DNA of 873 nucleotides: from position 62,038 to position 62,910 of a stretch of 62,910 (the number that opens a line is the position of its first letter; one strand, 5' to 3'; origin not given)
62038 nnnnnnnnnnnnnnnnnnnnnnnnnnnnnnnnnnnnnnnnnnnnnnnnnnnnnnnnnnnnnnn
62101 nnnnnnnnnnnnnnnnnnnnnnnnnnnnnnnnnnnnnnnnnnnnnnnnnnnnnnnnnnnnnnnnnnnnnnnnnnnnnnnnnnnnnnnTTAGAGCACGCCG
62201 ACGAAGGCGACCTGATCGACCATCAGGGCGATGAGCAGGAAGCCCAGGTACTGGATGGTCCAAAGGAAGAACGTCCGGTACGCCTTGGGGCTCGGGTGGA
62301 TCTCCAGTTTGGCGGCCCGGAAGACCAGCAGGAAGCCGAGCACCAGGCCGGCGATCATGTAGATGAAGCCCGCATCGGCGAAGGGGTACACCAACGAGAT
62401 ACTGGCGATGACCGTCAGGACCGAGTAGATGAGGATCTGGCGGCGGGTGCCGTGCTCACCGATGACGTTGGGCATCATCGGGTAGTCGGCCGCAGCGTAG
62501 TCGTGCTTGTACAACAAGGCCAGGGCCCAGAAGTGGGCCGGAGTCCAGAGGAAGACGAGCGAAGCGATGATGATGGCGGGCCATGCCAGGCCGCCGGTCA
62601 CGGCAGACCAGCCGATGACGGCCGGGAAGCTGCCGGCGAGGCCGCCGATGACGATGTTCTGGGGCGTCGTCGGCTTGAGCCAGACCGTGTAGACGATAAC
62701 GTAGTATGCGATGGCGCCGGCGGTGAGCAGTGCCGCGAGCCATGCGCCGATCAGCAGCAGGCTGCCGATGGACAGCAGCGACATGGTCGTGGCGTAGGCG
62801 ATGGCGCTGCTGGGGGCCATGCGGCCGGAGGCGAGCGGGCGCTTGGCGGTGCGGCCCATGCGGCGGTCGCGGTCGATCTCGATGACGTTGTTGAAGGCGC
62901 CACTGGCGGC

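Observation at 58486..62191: Operon pairing an AsnB-type amidotransferase with a rare GshA-type ATP-grasp ligase and an MBL hydrolase: candidate pathway for an unusual gamma-glutamyl or amidated small molecule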

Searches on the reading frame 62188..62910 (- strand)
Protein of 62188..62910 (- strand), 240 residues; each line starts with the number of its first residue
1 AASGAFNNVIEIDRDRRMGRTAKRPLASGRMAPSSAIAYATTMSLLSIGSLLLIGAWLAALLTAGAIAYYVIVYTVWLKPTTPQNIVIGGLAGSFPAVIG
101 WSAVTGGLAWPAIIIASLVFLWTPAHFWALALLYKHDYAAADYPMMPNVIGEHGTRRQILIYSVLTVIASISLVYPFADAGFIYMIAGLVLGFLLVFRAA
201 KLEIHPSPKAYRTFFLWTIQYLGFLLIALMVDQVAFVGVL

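Call 3: search_protein_families(library=pfam, proteins=[window:62188-62910:-])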
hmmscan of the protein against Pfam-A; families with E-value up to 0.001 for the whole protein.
window:62188-62910:- (240 aa): 1 family
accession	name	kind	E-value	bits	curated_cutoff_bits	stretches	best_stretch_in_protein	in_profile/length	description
PF01040.23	UbiA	-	6.6e-51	173.4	34.2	1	1-218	34-249/250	UbiA prenyltransferase family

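Call 4: search_protein_families(library=ncbifam, proteins=[window:62188-62910:-])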
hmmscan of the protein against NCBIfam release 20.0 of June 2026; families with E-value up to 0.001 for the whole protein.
window:62188-62910:- (240 aa): 16 families
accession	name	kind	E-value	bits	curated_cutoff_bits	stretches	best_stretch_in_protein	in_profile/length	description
NF003349.0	PRK04375.1-2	equivalog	1.3e-78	264.4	246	1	1-236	73-313/318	heme o synthase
TIGR01473.1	cyoE_ctaB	equivalog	1e-71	242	210.3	1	1-232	49-280/281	heme o synthase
NF003348.0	PRK04375.1-1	equivalog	6.1e-42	144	285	1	1-234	51-284/292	heme o synthase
TIGR01474.1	ubiA_proteo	equivalog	1.7e-16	60.6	275.45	1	5-231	59-278/282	4-hydroxybenzoate octaprenyltransferase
NF009524.0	PRK12886.1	equivalog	3.2e-11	43.1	387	1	2-235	57-286/291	prenyltransferase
TIGR01475.1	ubiA_other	subfamily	2.8e-10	40.1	180.8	1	4-234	53-280/282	UbiA-like polyprenyltransferase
NF009526.0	PRK12888.1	equivalog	7.4e-08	32.2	364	1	5-229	70-289/301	4-hydroxybenzoate octaprenyltransferase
NF009515.0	PRK12874.1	equivalog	2.1e-07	30.6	392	1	5-231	65-285/291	4-hydroxybenzoate polyprenyltransferase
NF006088.0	PRK08238.1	equivalog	6.8e-07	28.3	351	1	6-122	246-358/482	UbiA family prenyltransferase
NF041585.1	MqnP_Cj_Hp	exception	8.6e-07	28.7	375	1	5-231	58-278/281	menaquinone biosynthesis prenyltransferase MqnP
NF041584.1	MqnP_SCO4491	exception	1.1e-06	28.5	420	1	5-229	58-277/285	menaquinone biosynthesis prenyltransferase MqnP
NF041586.1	MqnP_DT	exception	1.5e-06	28.1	430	1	3-205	50-248/277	menaquinone biosynthesis prenyltransferase MqnP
NF009523.0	PRK12884.1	equivalog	2.9e-06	26.7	269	1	2-232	52-276/279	prenyltransferase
NF009514.0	PRK12873.1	equivalog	1.1e-05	24.9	246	1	7-233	67-295/297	4-hydroxybenzoate polyprenyltransferase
NF045897.1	SCO3242_trans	equivalog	0.00011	21.8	260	1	20-86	62-127/287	SCO3242 family prenyltransferase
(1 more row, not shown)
